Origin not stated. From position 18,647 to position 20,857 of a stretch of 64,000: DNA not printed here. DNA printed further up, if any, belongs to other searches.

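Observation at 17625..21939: Operon: GT-A glycosyltransferase -> tandem-USP::GpgS-like fusion -> glycerate kinase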

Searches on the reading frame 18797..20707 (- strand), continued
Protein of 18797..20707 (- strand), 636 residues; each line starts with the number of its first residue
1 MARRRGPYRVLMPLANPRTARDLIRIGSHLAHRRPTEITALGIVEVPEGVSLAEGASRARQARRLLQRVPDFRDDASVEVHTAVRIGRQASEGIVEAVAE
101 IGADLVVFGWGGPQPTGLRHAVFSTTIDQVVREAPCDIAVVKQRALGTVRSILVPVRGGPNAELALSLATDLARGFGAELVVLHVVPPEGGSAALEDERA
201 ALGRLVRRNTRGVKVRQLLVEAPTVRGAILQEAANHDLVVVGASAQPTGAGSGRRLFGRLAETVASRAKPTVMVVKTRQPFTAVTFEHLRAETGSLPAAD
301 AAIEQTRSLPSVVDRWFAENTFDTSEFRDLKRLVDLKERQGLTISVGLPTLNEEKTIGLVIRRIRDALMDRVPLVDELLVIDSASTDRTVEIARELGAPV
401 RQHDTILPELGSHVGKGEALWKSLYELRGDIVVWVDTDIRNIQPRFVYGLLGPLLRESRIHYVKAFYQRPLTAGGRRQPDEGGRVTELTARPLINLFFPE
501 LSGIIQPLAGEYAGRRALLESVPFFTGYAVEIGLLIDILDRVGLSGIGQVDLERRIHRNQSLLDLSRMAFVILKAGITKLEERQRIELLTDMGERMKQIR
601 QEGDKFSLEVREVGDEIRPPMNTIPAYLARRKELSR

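Call 12: find_homologous_proteins(query=window:18797-20707:-, max_evalue=1e-10)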
Query window:18797-20707:- (636 aa): 6393 proteins with E <= 1e-10 among 8000 candidates; the best 120 are listed.
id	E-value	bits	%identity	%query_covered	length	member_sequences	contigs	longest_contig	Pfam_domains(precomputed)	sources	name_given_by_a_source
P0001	0.0e+0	1347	98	100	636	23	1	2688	PF00535.33,PF00582.33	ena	-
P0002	0.0e+0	1341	97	100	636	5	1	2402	PF00535.33,PF00582.33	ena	-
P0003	0.0e+0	1337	99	98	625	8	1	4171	PF00535.33,PF00582.33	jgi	jgi:glucosyl-3-phosphoglycerate synthase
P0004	0.0e+0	1288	94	100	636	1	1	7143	PF00535.33,PF00582.33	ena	-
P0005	0.0e+0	1272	92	100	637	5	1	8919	PF00535.33,PF00582.33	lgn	-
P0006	0.0e+0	1270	94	98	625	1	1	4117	PF00535.33,PF00582.33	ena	-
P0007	0.0e+0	1245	91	100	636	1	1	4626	PF00535.33,PF00582.33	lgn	-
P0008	0.0e+0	1171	85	100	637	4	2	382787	PF00535.33,PF00582.33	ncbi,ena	-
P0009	0.0e+0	1155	84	100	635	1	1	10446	PF00535.33,PF00582.33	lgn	-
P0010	0.0e+0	1155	84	100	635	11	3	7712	PF00535.33,PF00582.33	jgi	-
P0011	0.0e+0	1148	85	99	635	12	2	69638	PF00535.33,PF00582.33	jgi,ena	jgi:glucosyl-3-phosphoglycerate synthase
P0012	0.0e+0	1147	83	100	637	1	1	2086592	PF00535.33,PF00582.33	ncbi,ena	-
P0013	0.0e+0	1136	83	100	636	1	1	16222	PF00535.33,PF00582.33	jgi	jgi:glucosyl-3-phosphoglycerate synthase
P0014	0.0e+0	1132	83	100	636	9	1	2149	PF00535.33,PF00582.33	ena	-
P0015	0.0e+0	1131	82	100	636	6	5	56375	PF00535.33,PF00582.33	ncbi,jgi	ncbi:MAG TPA: glucosyl-3-phosphoglycerate synthase [Candidatus Limnocylindria bacterium]|jgi:glucosy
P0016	0.0e+0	1129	84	98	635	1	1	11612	PF00535.33,PF00582.33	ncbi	-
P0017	0.0e+0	1125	84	99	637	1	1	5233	PF00535.33,PF00582.33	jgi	jgi:glucosyl-3-phosphoglycerate synthase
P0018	0.0e+0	1124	83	99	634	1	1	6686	PF00535.33,PF00582.33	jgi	jgi:glucosyl-3-phosphoglycerate synthase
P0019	0.0e+0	1121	83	100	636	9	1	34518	PF00535.33,PF00582.33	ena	-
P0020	0.0e+0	1116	82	100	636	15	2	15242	PF00535.33,PF00582.33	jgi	jgi:glucosyl-3-phosphoglycerate synthase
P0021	0.0e+0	1108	81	100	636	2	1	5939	PF00535.33,PF00582.33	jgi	jgi:glucosyl-3-phosphoglycerate synthase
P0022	0.0e+0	1069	81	100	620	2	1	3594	PF00535.33,PF00582.33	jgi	jgi:glucosyl-3-phosphoglycerate synthase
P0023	0.0e+0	1061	82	94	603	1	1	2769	PF00535.33,PF00582.33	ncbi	ncbi:MAG: glucosyl-3-phosphoglycerate synthase, partial [Chloroflexi bacterium]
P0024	7.2e-281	951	72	100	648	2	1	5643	PF00535.33,PF00582.33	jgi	-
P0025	6.9e-276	935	69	100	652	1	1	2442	PF00535.33,PF00582.33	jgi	jgi:nucleotide-binding universal stress UspA family protein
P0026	6.9e-276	935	69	100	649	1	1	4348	PF00535.33,PF00582.33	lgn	-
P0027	1.1e-275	934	68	100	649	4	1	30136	PF00535.33,PF00582.33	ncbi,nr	ncbi:MAG TPA: glucosyl-3-phosphoglycerate synthase [Candidatus Limnocylindria bacterium]|nr:glucosyl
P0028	3.1e-275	932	69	100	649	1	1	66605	PF00535.33,PF00582.33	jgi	jgi:nucleotide-binding universal stress UspA family protein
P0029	8.0e-275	931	69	100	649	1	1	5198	PF00535.33,PF00582.33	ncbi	-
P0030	8.5e-275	931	68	99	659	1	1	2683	PF00535.33,PF00582.33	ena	-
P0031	2.5e-274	929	68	100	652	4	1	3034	PF00535.33,PF00582.33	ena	-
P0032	4.1e-274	929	68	100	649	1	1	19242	PF00535.33,PF00582.33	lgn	-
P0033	4.9e-274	928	68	100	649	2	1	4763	PF00535.33,PF00582.33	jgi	jgi:nucleotide-binding universal stress UspA family protein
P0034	6.9e-274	928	68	100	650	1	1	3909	PF00535.33,PF00582.33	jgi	jgi:nucleotide-binding universal stress UspA family protein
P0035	8.3e-274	928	68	100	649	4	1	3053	PF00535.33,PF00582.33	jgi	jgi:nucleotide-binding universal stress UspA family protein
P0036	2.1e-273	926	68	100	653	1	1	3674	PF00535.33,PF00582.33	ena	-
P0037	1.0e-272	924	68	100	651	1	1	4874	PF00535.33,PF00582.33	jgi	jgi:nucleotide-binding universal stress UspA family protein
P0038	1.0e-272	924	68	100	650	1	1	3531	PF00535.33,PF00582.33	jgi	jgi:glucosyl-3-phosphoglycerate synthase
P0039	1.4e-272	924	69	99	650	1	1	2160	PF00535.33,PF00582.33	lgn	-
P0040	1.5e-272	924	68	100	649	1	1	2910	PF00535.33,PF00582.33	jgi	jgi:glucosyl-3-phosphoglycerate synthase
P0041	1.7e-272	923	68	99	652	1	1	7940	PF00535.33,PF00582.33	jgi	jgi:nucleotide-binding universal stress UspA family protein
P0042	1.9e-272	923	68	100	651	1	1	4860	PF00535.33,PF00582.33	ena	-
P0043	1.9e-272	923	68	100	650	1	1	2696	PF00535.33,PF00582.33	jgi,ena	-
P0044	2.4e-272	923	68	100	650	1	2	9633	PF00535.33,PF00582.33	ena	-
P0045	2.8e-272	923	68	100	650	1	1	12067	PF00535.33,PF00582.33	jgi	jgi:nucleotide-binding universal stress UspA family protein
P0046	4.1e-272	922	68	100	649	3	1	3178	PF00535.33,PF00582.33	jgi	jgi:glucosyl-3-phosphoglycerate synthase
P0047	5.3e-272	922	68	100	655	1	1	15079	PF00535.33,PF00582.33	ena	-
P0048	5.6e-272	922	68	99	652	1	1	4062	PF00535.33,PF00582.33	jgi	jgi:nucleotide-binding universal stress UspA family protein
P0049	6.4e-272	921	68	100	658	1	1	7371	PF00535.33,PF00582.33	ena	-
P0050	8.4e-272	921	69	100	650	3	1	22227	PF00535.33,PF00582.33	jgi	jgi:nucleotide-binding universal stress UspA family protein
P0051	1.0e-271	921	69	100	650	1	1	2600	PF00535.33,PF00582.33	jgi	jgi:nucleotide-binding universal stress UspA family protein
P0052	1.1e-271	921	68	100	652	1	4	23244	PF00535.33,PF00582.33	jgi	jgi:nucleotide-binding universal stress UspA family protein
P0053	1.2e-271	921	68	100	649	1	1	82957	PF00535.33,PF00582.33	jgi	jgi:glucosyl-3-phosphoglycerate synthase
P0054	1.5e-271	920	67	100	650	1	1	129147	PF00535.33,PF00582.33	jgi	jgi:nucleotide-binding universal stress UspA family protein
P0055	2.4e-271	920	67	100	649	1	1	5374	PF00535.33,PF00582.33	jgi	jgi:glucosyl-3-phosphoglycerate synthase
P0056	2.5e-271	919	68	100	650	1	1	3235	PF00535.33,PF00582.33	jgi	jgi:glucosyl-3-phosphoglycerate synthase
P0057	2.8e-271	919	68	100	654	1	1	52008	PF00535.33,PF00582.33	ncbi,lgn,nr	ncbi:MAG TPA: glucosyl-3-phosphoglycerate synthase [candidate division Zixibacteria bacterium]|nr:gl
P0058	3.1e-271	919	67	100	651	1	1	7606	PF00535.33,PF00582.33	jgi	jgi:glucosyl-3-phosphoglycerate synthase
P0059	3.3e-271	919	67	100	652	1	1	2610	PF00535.33,PF00582.33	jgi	jgi:glucosyl-3-phosphoglycerate synthase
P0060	3.8e-271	919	68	100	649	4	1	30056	PF00535.33,PF00582.33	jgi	jgi:nucleotide-binding universal stress UspA family protein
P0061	4.0e-271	919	67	99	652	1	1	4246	PF00535.33,PF00582.33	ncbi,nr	ncbi:MAG TPA: glucosyl-3-phosphoglycerate synthase [Candidatus Limnocylindrales bacterium]|nr:glucos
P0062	5.7e-271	918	67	99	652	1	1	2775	PF00535.33,PF00582.33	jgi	jgi:nucleotide-binding universal stress UspA family protein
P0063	6.8e-271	918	68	100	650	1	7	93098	PF00535.33,PF00582.33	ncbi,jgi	ncbi:MAG TPA: glucosyl-3-phosphoglycerate synthase [Candidatus Limnocylindria bacterium]|jgi:glucosy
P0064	6.8e-271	918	67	100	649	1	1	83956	PF00535.33,PF00582.33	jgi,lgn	jgi:glucosyl-3-phosphoglycerate synthase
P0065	9.7e-271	918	69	100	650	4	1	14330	PF00535.33,PF00582.33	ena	-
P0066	1.3e-270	917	67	100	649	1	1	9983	PF00535.33,PF00582.33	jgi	jgi:nucleotide-binding universal stress UspA family protein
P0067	1.3e-270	917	67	100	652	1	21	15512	PF00535.33,PF00582.33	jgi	jgi:glucosyl-3-phosphoglycerate synthase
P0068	1.5e-270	917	67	100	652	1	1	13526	PF00535.33,PF00582.33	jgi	jgi:nucleotide-binding universal stress UspA family protein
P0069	2.1e-270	916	68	100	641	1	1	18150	PF00535.33,PF00582.33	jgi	jgi:glucosyl-3-phosphoglycerate synthase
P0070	2.6e-270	916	67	99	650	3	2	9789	PF00535.33,PF00582.33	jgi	jgi:nucleotide-binding universal stress UspA family protein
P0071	5.4e-270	915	67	100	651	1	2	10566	PF00535.33,PF00582.33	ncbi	ncbi:MAG: glucosyl-3-phosphoglycerate synthase [Candidatus Limnocylindria bacterium]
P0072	7.2e-270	915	68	100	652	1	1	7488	PF00535.33,PF00582.33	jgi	jgi:glucosyl-3-phosphoglycerate synthase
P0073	9.1e-270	914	67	100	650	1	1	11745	PF00535.33,PF00582.33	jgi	jgi:glucosyl-3-phosphoglycerate synthase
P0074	1.2e-269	914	67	100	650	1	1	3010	PF00535.33,PF00582.33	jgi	jgi:nucleotide-binding universal stress UspA family protein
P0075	1.2e-269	914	67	100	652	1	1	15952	PF00535.33,PF00582.33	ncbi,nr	ncbi:MAG TPA: glucosyl-3-phosphoglycerate synthase [Candidatus Limnocylindria bacterium]|nr:glucosyl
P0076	1.3e-269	914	67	100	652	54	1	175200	PF00535.33,PF00582.33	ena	-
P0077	1.4e-269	914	67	100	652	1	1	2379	PF00535.33,PF00582.33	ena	-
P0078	1.4e-269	914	67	100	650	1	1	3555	PF00535.33,PF00582.33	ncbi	ncbi:MAG TPA: glucosyl-3-phosphoglycerate synthase [Candidatus Limnocylindria bacterium]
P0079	1.6e-269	913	68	100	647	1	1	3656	PF00535.33,PF00582.33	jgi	jgi:glucosyl-3-phosphoglycerate synthase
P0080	1.7e-269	913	68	100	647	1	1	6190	PF00535.33,PF00582.33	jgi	jgi:glucosyl-3-phosphoglycerate synthase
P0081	2.2e-269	913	66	100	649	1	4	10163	PF00535.33,PF00582.33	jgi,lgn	jgi:glucosyl-3-phosphoglycerate synthase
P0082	3.0e-269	913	69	100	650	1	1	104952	PF00535.33,PF00582.33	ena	-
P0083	3.3e-269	912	66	100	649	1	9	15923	PF00535.33,PF00582.33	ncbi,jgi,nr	ncbi:MAG TPA: glucosyl-3-phosphoglycerate synthase [Candidatus Limnocylindria bacterium]|jgi:glucosy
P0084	3.9e-269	912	67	100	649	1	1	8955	PF00535.33,PF00582.33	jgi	jgi:glucosyl-3-phosphoglycerate synthase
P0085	4.1e-269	912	67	100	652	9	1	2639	PF00535.33,PF00582.33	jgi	jgi:glucosyl-3-phosphoglycerate synthase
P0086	4.3e-269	912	67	100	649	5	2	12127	PF00535.33,PF00582.33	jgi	jgi:nucleotide-binding universal stress UspA family protein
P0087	4.3e-269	912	66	100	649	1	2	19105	PF00535.33,PF00582.33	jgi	jgi:glucosyl-3-phosphoglycerate synthase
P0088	5.5e-269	912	67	100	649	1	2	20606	PF00535.33,PF00582.33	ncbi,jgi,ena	ncbi:MAG TPA: glucosyl-3-phosphoglycerate synthase [Candidatus Limnocylindria bacterium]|jgi:glucosy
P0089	6.7e-269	911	67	100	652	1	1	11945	PF00535.33,PF00582.33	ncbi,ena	-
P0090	9.4e-269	911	66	100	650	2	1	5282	PF00535.33,PF00582.33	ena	-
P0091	9.5e-269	911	68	100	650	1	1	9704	PF00535.33,PF00582.33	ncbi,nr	ncbi:MAG: glucosyl-3-phosphoglycerate synthase [Chloroflexota bacterium]|nr:glucosyl-3-phosphoglycer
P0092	1.1e-268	911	67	100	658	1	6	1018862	PF00535.33,PF00582.33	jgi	jgi:nucleotide-binding universal stress UspA family protein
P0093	1.1e-268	911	66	100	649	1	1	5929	PF00535.33,PF00582.33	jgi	jgi:glucosyl-3-phosphoglycerate synthase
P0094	1.6e-268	910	68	100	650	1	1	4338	PF00535.33,PF00582.33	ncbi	-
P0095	1.8e-268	910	68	100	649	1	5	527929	PF00535.33,PF00582.33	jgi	jgi:nucleotide-binding universal stress UspA family protein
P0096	1.8e-268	910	67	100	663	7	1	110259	PF00535.33,PF00582.33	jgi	jgi:nucleotide-binding universal stress UspA family protein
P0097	2.4e-268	910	67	100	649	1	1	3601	PF00535.33,PF00582.33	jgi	jgi:glucosyl-3-phosphoglycerate synthase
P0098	2.4e-268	910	67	100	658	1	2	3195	PF00535.33,PF00582.33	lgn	-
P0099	2.5e-268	910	66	100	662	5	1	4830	PF00535.33,PF00582.33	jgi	jgi:glucosyl-3-phosphoglycerate synthase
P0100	2.6e-268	910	67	100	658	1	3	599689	PF00535.33,PF00582.33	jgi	jgi:nucleotide-binding universal stress UspA family protein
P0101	2.7e-268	909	68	100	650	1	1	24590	PF00535.33,PF00582.33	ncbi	-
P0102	2.8e-268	909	66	100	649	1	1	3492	PF00535.33,PF00582.33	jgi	jgi:glucosyl-3-phosphoglycerate synthase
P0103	2.8e-268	909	66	100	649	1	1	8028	PF00535.33,PF00582.33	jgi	jgi:glucosyl-3-phosphoglycerate synthase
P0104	2.8e-268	909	68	100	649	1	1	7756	PF00535.33,PF00582.33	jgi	jgi:glucosyl-3-phosphoglycerate synthase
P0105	3.4e-268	909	66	100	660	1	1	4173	PF00535.33,PF00582.33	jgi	jgi:nucleotide-binding universal stress UspA family protein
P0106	3.6e-268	909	66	100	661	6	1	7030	PF00535.33,PF00582.33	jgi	jgi:glucosyl-3-phosphoglycerate synthase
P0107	3.8e-268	909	67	100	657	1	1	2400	PF00535.33,PF00582.33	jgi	jgi:nucleotide-binding universal stress UspA family protein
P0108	5.1e-268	909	68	100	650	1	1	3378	PF00535.33,PF00582.33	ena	-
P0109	6.5e-268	908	66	99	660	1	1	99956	PF00535.33,PF00582.33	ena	-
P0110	6.5e-268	908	67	100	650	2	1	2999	PF00535.33,PF00582.33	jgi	jgi:glucosyl-3-phosphoglycerate synthase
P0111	7.0e-268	908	67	100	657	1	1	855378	PF00535.33,PF00582.33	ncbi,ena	-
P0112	9.0e-268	908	68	100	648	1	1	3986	PF00535.33,PF00582.33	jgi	jgi:nucleotide-binding universal stress UspA family protein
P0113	9.9e-268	908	68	100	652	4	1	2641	PF00535.33,PF00582.33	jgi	jgi:glucosyl-3-phosphoglycerate synthase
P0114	1.0e-267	908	66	100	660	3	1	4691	PF00535.33,PF00582.33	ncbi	ncbi:MAG: glucosyl-3-phosphoglycerate synthase [Chloroflexota bacterium]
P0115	1.1e-267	908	68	100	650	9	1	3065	PF00535.33,PF00582.33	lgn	-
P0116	1.2e-267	907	67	99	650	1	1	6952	PF00535.33,PF00582.33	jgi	jgi:nucleotide-binding universal stress UspA family protein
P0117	1.5e-267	907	68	100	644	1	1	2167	PF00535.33,PF00582.33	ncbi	-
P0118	1.5e-267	907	69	100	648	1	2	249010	PF00535.33,PF00582.33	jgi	jgi:glucosyl-3-phosphoglycerate synthase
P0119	1.9e-267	907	68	100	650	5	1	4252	PF00535.33,PF00582.33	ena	-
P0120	2.1e-267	907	67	100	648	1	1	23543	PF00535.33,PF00582.33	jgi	jgi:nucleotide-binding universal stress UspA family protein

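Call 21: find_encoding_contigs(protein=P0092, flank=8000, max_places=2)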
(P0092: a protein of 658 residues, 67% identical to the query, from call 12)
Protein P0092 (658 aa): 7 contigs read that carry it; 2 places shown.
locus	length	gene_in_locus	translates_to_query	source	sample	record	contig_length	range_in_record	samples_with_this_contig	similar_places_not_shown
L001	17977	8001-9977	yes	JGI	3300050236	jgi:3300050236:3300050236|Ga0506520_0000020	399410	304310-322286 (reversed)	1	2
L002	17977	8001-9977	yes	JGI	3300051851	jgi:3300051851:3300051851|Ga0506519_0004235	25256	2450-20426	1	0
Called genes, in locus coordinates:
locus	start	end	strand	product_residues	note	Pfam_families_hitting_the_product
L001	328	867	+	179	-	PF01844:HNH, PF14279:HNH_5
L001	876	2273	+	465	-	PF01743:PolyA_pol, PF12627:PolyA_pol_RNAbd, PF01966:HD, PF13735:tRNA_NucTran2_2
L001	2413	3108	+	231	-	PF01791:DeoC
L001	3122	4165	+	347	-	PF01073:3Beta_HSD, PF01370:Epimerase, PF02719:Polysacc_synt_2, PF04321:RmlD_sub_bind, PF13460:NAD_binding_10, PF16363:GDP_Man_Dehyd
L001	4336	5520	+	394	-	PF04851:ResIII (weak), PF00270:DEAD, PF00271:Helicase_C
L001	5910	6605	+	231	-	PF01068:DNA_ligase_A_M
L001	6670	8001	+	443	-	-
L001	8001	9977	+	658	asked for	PF00582:Usp, PF00535:Glycos_transf_2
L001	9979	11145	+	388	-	PF02595:Gly_kinase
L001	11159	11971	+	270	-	PF00730:HhH-GPD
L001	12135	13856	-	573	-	-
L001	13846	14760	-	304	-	PF00005:ABC_tran, PF13304:AAA_21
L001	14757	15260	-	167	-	PF12802:MarR_2, PF01047:MarR, PF27059:HTH_MmpR5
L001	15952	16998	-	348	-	PF01070:FMN_dh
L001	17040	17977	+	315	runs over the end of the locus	PF03816:LytR_cpsA_psr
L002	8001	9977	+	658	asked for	PF00582:Usp, PF00535:Glycos_transf_2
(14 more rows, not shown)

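Call 22: find_encoding_contigs(protein=P0057, flank=8000, max_places=2)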
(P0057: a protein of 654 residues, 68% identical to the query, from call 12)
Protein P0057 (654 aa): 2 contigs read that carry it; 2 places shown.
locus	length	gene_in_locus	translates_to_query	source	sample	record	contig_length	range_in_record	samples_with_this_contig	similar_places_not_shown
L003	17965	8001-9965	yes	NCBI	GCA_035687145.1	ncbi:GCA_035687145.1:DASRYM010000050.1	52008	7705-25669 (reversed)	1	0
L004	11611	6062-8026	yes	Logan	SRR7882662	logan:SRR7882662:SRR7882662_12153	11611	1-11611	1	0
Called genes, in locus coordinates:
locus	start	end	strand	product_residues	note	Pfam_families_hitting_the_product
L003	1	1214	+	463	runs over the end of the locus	PF01743:PolyA_pol, PF12627:PolyA_pol_RNAbd, PF01966:HD (weak), PF13735:tRNA_NucTran2_2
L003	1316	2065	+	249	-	PF01791:DeoC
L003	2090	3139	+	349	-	PF01073:3Beta_HSD, PF01370:Epimerase, PF02719:Polysacc_synt_2, PF04321:RmlD_sub_bind, PF05368:NmrA (weak), PF13460:NAD_binding_10, PF16363:GDP_Man_Dehyd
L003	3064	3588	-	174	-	PF01475:FUR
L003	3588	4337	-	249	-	PF02535:Zip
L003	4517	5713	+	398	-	PF04851:ResIII (weak), PF00270:DEAD, PF00271:Helicase_C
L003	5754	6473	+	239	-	PF01068:DNA_ligase_A_M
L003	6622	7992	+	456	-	-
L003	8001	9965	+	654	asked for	PF00582:Usp, PF00535:Glycos_transf_2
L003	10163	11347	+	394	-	PF02595:Gly_kinase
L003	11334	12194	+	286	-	PF00730:HhH-GPD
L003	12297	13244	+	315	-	PF03816:LytR_cpsA_psr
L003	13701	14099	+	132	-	-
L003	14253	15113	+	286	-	-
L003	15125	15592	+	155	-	-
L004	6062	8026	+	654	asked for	PF00582:Usp, PF00535:Glycos_transf_2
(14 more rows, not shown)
